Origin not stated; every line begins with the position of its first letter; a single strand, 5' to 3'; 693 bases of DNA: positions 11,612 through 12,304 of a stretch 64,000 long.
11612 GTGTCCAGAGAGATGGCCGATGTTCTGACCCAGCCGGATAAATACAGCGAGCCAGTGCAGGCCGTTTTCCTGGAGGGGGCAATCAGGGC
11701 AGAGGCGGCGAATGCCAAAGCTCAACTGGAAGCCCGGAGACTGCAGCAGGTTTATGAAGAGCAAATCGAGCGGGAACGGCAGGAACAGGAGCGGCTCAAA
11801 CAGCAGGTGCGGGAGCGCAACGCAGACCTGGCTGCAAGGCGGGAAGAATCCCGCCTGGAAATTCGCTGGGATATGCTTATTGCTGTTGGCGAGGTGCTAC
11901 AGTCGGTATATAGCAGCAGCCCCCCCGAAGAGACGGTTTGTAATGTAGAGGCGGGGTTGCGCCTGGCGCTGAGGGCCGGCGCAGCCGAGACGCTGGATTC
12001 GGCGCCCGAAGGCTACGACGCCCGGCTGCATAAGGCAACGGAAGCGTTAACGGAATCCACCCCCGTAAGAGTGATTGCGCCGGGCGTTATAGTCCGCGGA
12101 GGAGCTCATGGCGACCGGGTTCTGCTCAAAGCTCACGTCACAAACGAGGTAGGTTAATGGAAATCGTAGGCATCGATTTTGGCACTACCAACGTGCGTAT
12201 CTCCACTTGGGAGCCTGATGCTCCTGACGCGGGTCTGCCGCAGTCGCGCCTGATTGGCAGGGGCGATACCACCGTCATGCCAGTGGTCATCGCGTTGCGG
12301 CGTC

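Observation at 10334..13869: Orphan two-gene operon: GrpE-fusion protein translationally coupled to a divergent Hsp70-like ATPase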

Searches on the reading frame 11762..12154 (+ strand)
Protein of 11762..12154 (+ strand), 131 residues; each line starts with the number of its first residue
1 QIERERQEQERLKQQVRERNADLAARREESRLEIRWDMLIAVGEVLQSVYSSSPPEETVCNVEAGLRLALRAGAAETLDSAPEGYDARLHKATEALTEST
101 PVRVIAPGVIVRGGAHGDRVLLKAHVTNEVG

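Call 41: search_solved_structures(query=A3, max_evalue=10, show_alignments=3)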
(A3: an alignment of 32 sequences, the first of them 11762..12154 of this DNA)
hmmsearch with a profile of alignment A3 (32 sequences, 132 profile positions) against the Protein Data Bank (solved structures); distinct sequences matched with E-value up to 10: 4.
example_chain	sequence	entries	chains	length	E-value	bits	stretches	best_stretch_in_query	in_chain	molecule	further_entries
4jq5_A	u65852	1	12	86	1.1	12.5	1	7-62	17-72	Nucleoporin p58/p45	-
4jo9_B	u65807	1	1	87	1.1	12.4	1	7-62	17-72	Nucleoporin p58/p45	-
4jo7_E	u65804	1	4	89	1.5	12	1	7-62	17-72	Nucleoporin p58/p45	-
2osz_A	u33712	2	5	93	1.7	11.9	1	7-62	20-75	Nucleoporin p58/p45 | Nucleoporin Nup58/Nup45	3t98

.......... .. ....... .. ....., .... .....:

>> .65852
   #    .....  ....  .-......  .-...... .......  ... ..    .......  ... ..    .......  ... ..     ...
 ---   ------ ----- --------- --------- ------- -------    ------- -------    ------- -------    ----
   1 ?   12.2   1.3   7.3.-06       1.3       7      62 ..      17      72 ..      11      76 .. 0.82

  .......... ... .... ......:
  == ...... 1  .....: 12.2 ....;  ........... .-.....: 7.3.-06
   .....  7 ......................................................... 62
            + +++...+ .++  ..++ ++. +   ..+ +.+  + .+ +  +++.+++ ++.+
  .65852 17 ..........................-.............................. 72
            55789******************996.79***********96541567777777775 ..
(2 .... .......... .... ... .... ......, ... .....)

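Call 46: search_protein_representatives(alignment_id=A3)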
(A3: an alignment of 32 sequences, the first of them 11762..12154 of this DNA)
Query: 32 sequences, 132 profile positions. Proteins with E-value up to 0.001 (for the whole library): 142; up to 1e-10: 120; up to 1e-30: 39. The best 142 are listed.
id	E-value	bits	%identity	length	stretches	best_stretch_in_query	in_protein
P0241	6.9e-61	220.2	-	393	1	1-132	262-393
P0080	3.8e-59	214.6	-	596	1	1-131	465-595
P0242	1.0e-58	213.2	-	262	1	2-132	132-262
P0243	2.1e-57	209.0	-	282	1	1-132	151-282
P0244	9.1e-57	206.9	-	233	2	1-132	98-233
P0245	2.9e-56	205.3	-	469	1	1-132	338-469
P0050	8.4e-56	203.8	-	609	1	1-132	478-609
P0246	1.8e-55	202.7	-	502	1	1-132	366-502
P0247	4.9e-54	198.1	-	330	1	1-132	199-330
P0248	8.4e-53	194.1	-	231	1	2-132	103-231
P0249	3.9e-50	185.4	-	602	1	1-132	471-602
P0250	1.6e-49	183.4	-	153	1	1-132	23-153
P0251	3.2e-49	182.5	-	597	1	1-132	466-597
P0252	1.1e-46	174.3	-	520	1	1-132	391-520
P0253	2.6e-40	153.6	-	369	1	1-128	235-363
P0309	3.9e-26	107.8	-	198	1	1-128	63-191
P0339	3.5e-17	78.8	-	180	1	2-127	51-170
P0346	1.2e-14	70.6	-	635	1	4-129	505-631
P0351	3.5e-13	65.9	-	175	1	5-128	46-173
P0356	1.0e-11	61.2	-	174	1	6-129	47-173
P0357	1.2e-11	60.9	-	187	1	5-128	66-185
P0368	1.3e-08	51.1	-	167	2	8-117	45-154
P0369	2.1e-07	47.2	-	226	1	22-130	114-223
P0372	3.4e-06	43.3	-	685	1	19-128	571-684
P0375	1.2e-05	41.5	-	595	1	27-130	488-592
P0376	1.7e-05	41.0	-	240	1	5-125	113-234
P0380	7.8e-04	35.6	-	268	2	73-117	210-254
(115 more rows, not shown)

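Call 47: search_protein_families(library=pfam, proteins=[P0309, P0339, P0351, P0356, P0357, P0368, P0369, P0376, P0380, P0372], max_evalue=1)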
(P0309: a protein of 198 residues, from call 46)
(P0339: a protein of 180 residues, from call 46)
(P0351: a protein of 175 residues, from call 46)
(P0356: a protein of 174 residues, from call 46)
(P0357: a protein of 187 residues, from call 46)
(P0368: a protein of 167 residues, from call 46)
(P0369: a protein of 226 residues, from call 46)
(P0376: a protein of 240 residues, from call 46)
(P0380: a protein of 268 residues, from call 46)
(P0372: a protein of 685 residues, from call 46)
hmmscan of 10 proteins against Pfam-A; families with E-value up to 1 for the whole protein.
P0309 (198 aa): 3 families
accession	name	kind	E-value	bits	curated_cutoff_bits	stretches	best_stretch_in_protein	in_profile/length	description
PF07246.16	Phlebovirus_NSM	-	0.087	12.6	27.2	1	37-91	185-239/264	Phlebovirus nonstructural protein NS-M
PF09079.17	Cdc6_C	-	0.13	12.7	25.1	1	74-118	39-83/96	CDC6, C terminal winged helix domain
PF21954.1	TUNAR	-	0.23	11.8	27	1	90-108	17-35/48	TUNAR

P0339 (180 aa): 12 families
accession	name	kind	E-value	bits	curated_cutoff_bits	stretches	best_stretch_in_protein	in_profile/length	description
PF09311.16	Rab5-bind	-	0.0051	16.7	33.6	1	10-72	62-125/307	Rabaptin-like protein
PF00261.25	Tropomyosin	-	0.065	13.1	38.6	1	28-71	14-57/242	Tropomyosin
PF07352.17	Phage_Mu_Gam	-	0.079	13.3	28.3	1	22-96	4-83/149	Bacteriophage Mu Gam like protein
PF14992.11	TMCO5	-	0.14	11.9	32.2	1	11-72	25-86/280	TMCO5 family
PF05266.19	DUF724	-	0.15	12.4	38.4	1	22-73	125-176/188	Protein of unknown function (DUF724)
PF04871.18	Uso1_p115_C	-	0.22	12.3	28.4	1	21-92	12-85/121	Uso1 / p115 like vesicle tethering protein, C terminal region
PF13751.12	DDE_Tnp_1_6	-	0.29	11.9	25.1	1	14-82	45-112/125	Transposase DDE domain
PF02346.21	Vac_Fusion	-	0.35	11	24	1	40-71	13-44/56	Chordopoxvirus multifunctional envelope protein A27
PF16533.10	SOAR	-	0.41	11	25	1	40-106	23-88/101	STIM1 Orai1-activating region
PF03961.19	FapA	-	0.49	10.4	31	1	10-85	163-240/272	Flagellar Assembly Protein A beta solenoid domain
PF10779.14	XhlA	-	0.6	10.8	34.7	0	14-63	1-47/67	Haemolysin XhlA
PF05262.16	Borrelia_P83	-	0.7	8.7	33.6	1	13-81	206-276/489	Borrelia P83/100 protein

P0351 (175 aa): 4 families
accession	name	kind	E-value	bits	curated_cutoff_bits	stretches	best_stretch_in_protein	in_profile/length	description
PF01025.24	GrpE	-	0.0032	17.6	25.8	1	13-160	6-154/165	GrpE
PF07716.20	bZIP_2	-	0.11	13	22.3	1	44-66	29-51/54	Basic region leucine zipper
PF25481.1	Nucleoprot-TPR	-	0.12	12.9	27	1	43-67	11-35/80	Nucleoprotein TPR-like domain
PF15960.10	DUF4763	-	0.12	12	30.1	1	20-67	57-112/236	Domain of unknown function (DUF4763)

P0356 (174 aa): 1 family
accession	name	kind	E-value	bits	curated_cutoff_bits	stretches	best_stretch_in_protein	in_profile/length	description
PF15358.11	TSKS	-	0.025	13.9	27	1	19-65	18-68/395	Testis-specific serine kinase substrate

P0357 (187 aa): 8 families
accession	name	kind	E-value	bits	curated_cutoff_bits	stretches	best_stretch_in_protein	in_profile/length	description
PF00261.25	Tropomyosin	-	0.036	13.9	38.6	1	7-89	61-146/242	Tropomyosin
PF08340.16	YicC-like_C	-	0.057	14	27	1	21-87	3-69/120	Endoribonuclease YicC-like, C-terminal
PF11727.13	ISG65-75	-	0.11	12.2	25.1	1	10-91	60-141/281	Invariant surface glycoprotein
PF13675.11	PilJ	-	0.16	12.4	26.6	0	7-82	24-94/114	Type IV pili methyl-accepting chemotaxis transducer N-term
PF04508.17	Pox_A_type_inc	-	0.36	11.2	21.4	0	47-56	9-18/23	Viral A-type inclusion protein repeat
PF05266.19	DUF724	-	0.45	10.8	38.4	1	10-87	100-178/188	Protein of unknown function (DUF724)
PF11221.13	Med21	-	0.57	10.9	37.3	1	41-83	100-142/144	Subunit 21 of Mediator complex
PF23406.1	ZNF380_CC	-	0.91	10.5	28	0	15-79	12-75/81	ZNF380 coiled-coil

P0368 (167 aa): 3 families
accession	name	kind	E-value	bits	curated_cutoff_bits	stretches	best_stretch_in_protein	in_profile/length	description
PF07716.20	bZIP_2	-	0.059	13.9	22.3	1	40-61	29-50/54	Basic region leucine zipper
PF02346.21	Vac_Fusion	-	0.44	10.6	24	0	20-58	4-43/56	Chordopoxvirus multifunctional envelope protein A27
PF01865.21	PhoU_div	-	0.67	9.7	24.4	0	41-84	45-88/214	Protein of unknown function DUF47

P0369 (226 aa): 2 families
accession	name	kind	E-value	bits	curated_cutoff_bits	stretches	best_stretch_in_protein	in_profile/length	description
PF23404.1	FAZ1_C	-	0.0038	17.7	27.6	1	73-94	2-23/35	FAZ1, C-terminal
PF11221.13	Med21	-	0.028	15.2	37.3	1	62-103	101-142/144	Subunit 21 of Mediator complex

P0376 (240 aa): 2 families
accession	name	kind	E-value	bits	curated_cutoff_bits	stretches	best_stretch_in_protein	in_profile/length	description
PF09798.14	LCD1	-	0.0057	15.6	25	1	82-135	8-61/616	DNA damage checkpoint protein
PF01025.24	GrpE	-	0.26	11.4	25.8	0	107-202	32-127/165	GrpE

P0380 (268 aa): 3 families
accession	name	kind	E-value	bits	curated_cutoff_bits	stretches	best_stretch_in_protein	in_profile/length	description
PF01025.24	GrpE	-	4.2e-07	30.2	25.8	2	197-260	96-162/165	GrpE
PF05520.16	Citrus_P18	-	0.047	13.9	25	1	160-248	62-150/167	Citrus tristeza virus P18 protein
PF13488.11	Gly-zipper_Omp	-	0.33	11.3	25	1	5-23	15-33/46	Glycine zipper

P0372 (685 aa): 0 families

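Call 49: find_encoding_contigs(protein=P0346, flank=6000, max_places=2)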
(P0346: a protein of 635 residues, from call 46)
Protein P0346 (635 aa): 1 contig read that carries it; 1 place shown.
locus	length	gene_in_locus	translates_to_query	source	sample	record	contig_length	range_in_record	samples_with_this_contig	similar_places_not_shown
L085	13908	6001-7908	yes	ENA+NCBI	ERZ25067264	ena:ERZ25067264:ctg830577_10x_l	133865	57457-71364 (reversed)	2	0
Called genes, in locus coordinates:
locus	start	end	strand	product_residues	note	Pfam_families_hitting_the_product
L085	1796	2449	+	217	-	PF05719:GPP34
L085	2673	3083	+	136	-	PF12172:zf-ChsH2, PF01796:OB_ChsH2_C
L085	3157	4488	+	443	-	PF22691:Thiolase_C_1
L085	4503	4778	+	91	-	-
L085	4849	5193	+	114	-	PF24113:DUF7387 (weak)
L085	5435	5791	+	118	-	PF23439:DUF7124 (weak)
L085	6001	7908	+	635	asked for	PF27167:HTH_GRAD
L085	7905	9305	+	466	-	PF00012:HSP70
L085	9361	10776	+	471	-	PF03050:DDE_Tnp_IS66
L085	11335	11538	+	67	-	PF07045:DUF1330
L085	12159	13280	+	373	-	PF01408:GFO_IDH_MocA, PF02894:GFO_IDH_MocA_C, PF22725:GFO_IDH_MocA_C3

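Call 50: find_encoding_contigs(protein=P0372, flank=6000, max_places=2)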
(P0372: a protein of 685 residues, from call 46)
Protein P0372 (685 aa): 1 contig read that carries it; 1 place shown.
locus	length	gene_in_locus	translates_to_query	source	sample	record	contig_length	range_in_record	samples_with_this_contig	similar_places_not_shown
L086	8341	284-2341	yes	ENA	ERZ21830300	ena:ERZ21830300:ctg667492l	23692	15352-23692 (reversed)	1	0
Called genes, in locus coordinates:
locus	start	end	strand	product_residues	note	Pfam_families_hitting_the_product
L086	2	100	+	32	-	?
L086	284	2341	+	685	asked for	PF27167:HTH_GRAD (weak)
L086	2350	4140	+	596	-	PF00012:HSP70 (faint)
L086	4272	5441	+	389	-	PF00282:Pyridoxal_deC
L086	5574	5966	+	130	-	PF01842:ACT, PF13291:ACT_4 (weak), PF13840:ACT_7, PF19571:ACT_8, PF22629:ACT_AHAS_ss (weak), PF22468:ACT_9, PF01842:ACT (weak)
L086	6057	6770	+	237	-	PF00293:NUDIX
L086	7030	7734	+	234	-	-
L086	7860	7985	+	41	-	-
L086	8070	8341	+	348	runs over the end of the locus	PF01008:IF-2B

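Call 51: find_encoding_contigs(protein=P0375, flank=6000, max_places=2)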
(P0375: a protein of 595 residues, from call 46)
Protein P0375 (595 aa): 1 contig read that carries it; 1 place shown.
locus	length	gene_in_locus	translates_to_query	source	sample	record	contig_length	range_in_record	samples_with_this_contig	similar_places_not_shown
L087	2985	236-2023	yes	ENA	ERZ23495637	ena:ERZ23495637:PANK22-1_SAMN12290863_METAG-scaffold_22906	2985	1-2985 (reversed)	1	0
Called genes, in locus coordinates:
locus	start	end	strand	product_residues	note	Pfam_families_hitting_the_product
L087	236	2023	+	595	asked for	PF27167:HTH_GRAD (weak)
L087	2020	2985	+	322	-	?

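Call 52: find_encoding_contigs(protein=P0351, flank=6000, max_places=2)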
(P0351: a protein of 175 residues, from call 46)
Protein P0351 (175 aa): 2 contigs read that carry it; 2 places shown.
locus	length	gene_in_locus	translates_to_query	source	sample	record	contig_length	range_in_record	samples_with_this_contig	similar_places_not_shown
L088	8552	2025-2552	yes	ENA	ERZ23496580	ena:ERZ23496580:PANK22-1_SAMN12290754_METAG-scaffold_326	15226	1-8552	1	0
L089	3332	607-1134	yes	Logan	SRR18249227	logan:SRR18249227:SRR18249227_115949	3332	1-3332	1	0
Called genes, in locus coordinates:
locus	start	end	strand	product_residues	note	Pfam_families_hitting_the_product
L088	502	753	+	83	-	-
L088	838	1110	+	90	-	-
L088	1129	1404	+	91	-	PF10049:DUF2283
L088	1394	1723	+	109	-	-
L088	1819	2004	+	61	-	-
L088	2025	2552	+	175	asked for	-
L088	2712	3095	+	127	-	-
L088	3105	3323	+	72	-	-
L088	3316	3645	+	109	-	-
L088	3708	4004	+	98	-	-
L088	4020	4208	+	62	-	-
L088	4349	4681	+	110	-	-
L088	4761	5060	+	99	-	-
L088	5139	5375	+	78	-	-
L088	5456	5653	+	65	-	-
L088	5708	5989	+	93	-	-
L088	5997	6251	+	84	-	-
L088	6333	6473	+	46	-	-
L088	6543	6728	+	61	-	-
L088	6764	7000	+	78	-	-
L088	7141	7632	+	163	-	-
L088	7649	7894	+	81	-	-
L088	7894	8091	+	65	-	-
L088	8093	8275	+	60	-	-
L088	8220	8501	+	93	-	-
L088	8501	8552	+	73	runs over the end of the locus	-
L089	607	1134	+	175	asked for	-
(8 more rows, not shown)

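Call 63: find_encoding_contigs(protein=P0339, flank=8000, max_places=2)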
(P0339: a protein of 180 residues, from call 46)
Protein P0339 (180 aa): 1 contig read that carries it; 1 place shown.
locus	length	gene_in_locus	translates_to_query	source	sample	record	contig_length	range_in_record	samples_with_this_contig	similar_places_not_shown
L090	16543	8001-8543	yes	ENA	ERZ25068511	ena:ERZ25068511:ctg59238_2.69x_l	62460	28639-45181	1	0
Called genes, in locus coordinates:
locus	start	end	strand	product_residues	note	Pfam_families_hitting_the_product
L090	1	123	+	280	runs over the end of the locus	-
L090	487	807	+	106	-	-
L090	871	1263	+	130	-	-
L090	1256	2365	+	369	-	-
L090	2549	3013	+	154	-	-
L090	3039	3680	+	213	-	-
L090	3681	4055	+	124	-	-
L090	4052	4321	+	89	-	-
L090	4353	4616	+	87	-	-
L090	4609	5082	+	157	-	-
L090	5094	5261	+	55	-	-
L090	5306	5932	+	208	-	-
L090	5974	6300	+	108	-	-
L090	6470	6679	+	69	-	-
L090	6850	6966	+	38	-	-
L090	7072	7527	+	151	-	-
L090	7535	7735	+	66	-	-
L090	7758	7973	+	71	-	-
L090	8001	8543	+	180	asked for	-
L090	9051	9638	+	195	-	-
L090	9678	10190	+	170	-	-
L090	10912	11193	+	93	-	-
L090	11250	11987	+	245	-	-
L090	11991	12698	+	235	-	-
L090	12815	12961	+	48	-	-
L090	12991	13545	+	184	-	-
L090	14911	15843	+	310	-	-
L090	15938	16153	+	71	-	PF09855:Zn_ribbon_13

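Call 64: find_encoding_contigs(protein=P0357, flank=8000, max_places=2)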
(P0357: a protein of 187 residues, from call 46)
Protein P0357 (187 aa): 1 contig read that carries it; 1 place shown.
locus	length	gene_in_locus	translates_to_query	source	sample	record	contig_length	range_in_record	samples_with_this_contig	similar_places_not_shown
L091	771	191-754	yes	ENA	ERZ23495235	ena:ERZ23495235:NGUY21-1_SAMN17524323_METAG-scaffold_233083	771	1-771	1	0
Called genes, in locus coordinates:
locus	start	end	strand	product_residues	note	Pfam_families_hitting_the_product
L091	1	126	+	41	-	?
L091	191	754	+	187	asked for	-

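Call 65: search_protein_families(library=phrogs, proteins=[L090:1256-2365:+, L090:3039-3680:+, L090:5306-5932:+, L090:9051-9638:+, L090:11250-11987:+, L090:11991-12698:+, L090:14911-15843:+, P0339, P0351, L088:7141-7632:+], max_evalue=0.001)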
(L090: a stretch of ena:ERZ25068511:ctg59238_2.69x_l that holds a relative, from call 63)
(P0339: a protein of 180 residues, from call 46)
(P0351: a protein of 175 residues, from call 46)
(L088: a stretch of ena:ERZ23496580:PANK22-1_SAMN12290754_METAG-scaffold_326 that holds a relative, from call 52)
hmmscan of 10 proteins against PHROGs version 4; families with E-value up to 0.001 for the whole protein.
L090:1256-2365:+ (369 aa): 0 families

L090:3039-3680:+ (213 aa): 0 families

L090:5306-5932:+ (208 aa): 0 families

L090:9051-9638:+ (195 aa): 0 families

L090:11250-11987:+ (245 aa): 0 families

L090:11991-12698:+ (235 aa): 0 families

L090:14911-15843:+ (310 aa): 0 families

P0339 (180 aa): 0 families

P0351 (175 aa): 0 families

L088:7141-7632:+ (163 aa): 0 families

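Call 83: find_related_loci(query=A3, collection=viral_contigs, flank=6000)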
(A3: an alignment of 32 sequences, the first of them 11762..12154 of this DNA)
Query A3 (131 aa) in viral_contigs; peptide patterns used: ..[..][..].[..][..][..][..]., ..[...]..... (x = any residue, [..] = any of these).
50 stretches matched a pattern, but none encodes a relative of the query by tblastn (E <= 1e-3).
